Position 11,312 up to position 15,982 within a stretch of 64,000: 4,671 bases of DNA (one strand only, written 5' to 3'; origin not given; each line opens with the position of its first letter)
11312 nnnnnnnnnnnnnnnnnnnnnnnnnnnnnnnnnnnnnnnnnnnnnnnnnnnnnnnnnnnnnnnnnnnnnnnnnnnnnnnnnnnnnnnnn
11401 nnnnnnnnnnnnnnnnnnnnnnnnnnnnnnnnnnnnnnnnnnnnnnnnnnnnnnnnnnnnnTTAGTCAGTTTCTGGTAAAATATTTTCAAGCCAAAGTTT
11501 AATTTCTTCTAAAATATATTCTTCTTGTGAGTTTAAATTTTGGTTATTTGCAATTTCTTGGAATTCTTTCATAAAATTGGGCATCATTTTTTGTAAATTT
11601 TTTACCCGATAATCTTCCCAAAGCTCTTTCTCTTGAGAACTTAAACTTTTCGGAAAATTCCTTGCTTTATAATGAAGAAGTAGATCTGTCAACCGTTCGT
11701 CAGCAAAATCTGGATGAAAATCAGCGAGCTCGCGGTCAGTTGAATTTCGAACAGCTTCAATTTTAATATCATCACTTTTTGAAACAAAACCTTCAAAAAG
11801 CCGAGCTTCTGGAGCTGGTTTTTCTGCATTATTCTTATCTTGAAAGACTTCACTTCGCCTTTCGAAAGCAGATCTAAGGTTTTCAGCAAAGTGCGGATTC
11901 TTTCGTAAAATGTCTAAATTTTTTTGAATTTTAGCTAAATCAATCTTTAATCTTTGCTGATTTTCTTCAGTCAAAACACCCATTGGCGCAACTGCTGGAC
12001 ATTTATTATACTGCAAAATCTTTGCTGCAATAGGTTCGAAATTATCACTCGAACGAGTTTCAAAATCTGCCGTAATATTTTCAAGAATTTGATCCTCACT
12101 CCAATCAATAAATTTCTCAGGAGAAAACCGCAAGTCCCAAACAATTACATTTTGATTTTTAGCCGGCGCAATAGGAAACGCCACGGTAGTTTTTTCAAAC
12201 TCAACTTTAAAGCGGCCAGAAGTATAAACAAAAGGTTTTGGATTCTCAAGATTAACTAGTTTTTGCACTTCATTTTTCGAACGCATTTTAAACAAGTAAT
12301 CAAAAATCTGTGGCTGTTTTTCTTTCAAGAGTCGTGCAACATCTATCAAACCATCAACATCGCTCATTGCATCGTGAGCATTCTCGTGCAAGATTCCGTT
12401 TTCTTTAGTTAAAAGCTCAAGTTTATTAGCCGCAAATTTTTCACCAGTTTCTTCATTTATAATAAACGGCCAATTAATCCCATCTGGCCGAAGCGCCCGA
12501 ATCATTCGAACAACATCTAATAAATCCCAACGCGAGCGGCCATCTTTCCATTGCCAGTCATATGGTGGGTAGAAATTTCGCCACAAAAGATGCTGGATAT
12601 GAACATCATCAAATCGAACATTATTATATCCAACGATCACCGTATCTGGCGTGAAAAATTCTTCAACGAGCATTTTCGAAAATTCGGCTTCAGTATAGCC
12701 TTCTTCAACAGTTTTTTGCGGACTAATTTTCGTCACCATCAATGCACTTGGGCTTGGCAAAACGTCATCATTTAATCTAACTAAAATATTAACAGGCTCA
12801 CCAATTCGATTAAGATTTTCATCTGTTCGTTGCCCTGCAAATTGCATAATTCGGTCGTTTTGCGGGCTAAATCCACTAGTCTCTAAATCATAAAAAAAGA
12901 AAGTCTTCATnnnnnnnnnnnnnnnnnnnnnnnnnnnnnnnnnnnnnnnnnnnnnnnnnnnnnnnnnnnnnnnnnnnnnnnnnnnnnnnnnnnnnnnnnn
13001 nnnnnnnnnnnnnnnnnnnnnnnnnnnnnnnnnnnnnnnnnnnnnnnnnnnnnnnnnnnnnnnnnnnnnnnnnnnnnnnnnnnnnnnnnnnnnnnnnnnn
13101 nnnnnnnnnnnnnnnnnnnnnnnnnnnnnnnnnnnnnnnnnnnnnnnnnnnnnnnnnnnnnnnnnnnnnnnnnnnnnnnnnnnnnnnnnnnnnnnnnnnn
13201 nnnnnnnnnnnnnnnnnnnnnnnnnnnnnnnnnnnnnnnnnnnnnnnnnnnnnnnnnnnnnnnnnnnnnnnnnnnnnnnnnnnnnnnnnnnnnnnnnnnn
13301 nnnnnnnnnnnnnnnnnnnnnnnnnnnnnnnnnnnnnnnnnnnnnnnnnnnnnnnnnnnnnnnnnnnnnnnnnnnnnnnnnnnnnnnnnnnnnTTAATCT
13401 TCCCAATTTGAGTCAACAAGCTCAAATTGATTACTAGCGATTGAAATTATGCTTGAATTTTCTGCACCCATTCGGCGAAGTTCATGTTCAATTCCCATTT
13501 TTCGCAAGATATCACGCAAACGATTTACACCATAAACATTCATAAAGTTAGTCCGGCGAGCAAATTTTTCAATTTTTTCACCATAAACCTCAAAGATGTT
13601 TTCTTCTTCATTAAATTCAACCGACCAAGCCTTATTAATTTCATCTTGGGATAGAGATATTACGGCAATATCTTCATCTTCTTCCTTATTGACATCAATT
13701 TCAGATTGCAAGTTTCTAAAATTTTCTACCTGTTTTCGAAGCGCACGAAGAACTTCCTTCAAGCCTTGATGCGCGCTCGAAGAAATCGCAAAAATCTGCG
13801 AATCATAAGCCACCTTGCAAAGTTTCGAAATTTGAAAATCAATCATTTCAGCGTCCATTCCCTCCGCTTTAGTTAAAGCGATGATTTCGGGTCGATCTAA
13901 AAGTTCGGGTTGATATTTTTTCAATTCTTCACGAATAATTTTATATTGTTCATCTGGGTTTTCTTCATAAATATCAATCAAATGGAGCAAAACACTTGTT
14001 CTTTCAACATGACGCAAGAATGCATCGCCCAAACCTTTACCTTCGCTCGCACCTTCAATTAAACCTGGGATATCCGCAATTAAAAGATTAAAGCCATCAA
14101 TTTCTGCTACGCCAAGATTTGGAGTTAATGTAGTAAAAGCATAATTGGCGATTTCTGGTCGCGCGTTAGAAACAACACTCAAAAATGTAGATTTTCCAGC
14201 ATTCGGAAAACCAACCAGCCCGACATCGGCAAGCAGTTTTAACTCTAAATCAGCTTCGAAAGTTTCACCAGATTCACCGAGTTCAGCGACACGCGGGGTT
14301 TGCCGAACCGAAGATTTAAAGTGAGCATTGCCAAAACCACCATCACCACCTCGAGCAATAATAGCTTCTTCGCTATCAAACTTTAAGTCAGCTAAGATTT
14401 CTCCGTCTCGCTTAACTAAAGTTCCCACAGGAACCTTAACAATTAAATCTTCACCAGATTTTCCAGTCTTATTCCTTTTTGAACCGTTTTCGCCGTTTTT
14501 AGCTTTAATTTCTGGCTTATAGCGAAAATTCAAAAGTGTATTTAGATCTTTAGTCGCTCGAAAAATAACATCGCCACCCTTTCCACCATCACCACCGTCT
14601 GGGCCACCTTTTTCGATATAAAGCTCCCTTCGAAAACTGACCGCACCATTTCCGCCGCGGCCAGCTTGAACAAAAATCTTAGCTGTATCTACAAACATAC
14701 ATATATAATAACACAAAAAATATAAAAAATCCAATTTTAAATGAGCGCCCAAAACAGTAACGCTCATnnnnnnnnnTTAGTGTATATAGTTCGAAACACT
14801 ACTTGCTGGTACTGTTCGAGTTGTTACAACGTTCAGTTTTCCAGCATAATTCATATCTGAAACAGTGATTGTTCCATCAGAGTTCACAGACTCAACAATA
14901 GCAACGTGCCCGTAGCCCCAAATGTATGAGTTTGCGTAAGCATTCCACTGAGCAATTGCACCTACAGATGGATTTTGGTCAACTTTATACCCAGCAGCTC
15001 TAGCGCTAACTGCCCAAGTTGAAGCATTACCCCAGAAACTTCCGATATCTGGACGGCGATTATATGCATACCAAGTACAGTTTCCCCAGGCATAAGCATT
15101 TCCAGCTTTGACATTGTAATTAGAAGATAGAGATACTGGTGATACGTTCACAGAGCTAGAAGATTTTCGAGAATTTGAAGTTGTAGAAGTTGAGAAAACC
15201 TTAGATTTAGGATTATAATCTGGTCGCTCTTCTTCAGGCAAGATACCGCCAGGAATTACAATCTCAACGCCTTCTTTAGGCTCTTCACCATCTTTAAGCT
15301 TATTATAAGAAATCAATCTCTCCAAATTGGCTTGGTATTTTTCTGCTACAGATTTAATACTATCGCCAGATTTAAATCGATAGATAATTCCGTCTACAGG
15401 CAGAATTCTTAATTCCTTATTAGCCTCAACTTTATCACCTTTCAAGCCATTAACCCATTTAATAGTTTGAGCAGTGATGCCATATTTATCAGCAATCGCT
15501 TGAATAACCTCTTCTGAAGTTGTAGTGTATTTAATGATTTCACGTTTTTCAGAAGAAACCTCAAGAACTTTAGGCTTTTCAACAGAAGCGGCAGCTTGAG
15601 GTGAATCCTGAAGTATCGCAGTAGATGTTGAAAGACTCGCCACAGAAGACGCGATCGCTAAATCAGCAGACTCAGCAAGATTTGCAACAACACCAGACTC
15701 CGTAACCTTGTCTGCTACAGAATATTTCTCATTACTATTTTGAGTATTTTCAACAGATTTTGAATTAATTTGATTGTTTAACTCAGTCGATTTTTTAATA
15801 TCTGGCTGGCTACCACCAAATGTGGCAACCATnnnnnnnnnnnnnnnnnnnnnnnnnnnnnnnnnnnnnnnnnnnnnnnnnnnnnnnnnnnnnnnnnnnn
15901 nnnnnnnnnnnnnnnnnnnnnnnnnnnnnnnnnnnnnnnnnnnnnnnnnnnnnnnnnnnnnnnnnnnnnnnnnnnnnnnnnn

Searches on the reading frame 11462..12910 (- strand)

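Call 9: search_protein_families(library=pfam, proteins=[window:11462-12910:-], max_evalue=0.001)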
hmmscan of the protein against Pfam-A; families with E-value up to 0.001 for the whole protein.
window:11462-12910:- (482 aa): 3 families
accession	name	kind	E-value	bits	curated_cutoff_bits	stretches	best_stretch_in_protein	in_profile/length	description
PF08411.15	Exonuc_X-T_C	-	1.9e-56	191.6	27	1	210-475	1-268/269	Exonuclease C-terminal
PF00929.31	RNase_T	-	3.5e-21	76.9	24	1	6-186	2-158/164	Exonuclease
PF13482.12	RNase_H_2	-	0.00017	22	22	0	6-32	2-28/165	RNase_H superfamily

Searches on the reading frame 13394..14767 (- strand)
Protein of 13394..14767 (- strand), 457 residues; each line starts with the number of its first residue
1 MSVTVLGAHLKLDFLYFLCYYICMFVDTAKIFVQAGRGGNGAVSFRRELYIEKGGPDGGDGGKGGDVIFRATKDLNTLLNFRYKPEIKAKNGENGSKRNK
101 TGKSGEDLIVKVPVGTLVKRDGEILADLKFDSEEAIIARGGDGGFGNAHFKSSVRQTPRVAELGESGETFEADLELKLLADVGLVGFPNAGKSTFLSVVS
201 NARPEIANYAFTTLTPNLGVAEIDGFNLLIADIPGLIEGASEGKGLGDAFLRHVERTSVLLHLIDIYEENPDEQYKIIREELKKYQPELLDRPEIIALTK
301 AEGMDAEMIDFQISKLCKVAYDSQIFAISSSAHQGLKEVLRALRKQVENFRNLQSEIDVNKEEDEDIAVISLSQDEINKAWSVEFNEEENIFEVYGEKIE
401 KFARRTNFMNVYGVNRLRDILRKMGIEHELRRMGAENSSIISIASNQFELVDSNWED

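Call 10: search_protein_families(library=pfam, proteins=[window:13394-14767:-], max_evalue=0.001)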
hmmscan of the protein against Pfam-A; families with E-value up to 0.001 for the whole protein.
window:13394-14767:- (457 aa): 4 families
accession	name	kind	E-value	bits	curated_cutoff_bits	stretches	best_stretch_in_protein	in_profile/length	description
PF01018.28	GTP1_OBG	-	5.6e-60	201.9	27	1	26-178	1-155/155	GTP1/OBG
PF01926.29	MMR_HSR1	-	7.6e-25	87.7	21.9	1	181-300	1-113/113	50S ribosome-binding GTPase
PF09269.16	DUF1967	-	3.4e-15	56.3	27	1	386-449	6-69/70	Domain of unknown function (DUF1967)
PF02421.24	FeoB_N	-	2.4e-09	37.3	27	1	182-342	3-155/156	Ferrous iron transport protein B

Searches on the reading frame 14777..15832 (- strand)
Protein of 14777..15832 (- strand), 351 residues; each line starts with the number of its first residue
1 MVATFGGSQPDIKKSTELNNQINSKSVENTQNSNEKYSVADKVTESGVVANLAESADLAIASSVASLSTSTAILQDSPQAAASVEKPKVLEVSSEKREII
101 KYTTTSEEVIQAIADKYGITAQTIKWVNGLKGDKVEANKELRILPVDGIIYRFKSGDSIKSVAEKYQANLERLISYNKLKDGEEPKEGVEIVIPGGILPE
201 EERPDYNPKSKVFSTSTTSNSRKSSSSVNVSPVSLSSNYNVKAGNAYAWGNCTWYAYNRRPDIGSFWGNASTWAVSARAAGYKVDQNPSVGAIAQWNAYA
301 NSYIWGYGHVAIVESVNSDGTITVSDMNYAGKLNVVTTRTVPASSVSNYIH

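Call 10: search_protein_families(library=pfam, proteins=[window:14777-15832:-], max_evalue=0.001)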
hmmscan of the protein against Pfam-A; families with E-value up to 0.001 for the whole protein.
window:14777-15832:- (351 aa): 3 families
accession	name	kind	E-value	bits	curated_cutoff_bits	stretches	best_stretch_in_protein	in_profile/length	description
PF05257.22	CHAP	-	2.5e-23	82.8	26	1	244-328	3-81/81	CHAP domain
PF01476.26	LysM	-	2e-15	56.9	20.9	2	102-143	1-42/43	LysM domain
PF23473.1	LysM3_LYK4_5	-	3.9e-05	24.1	29.3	0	101-134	4-37/48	LYK4/5 LysM3 domain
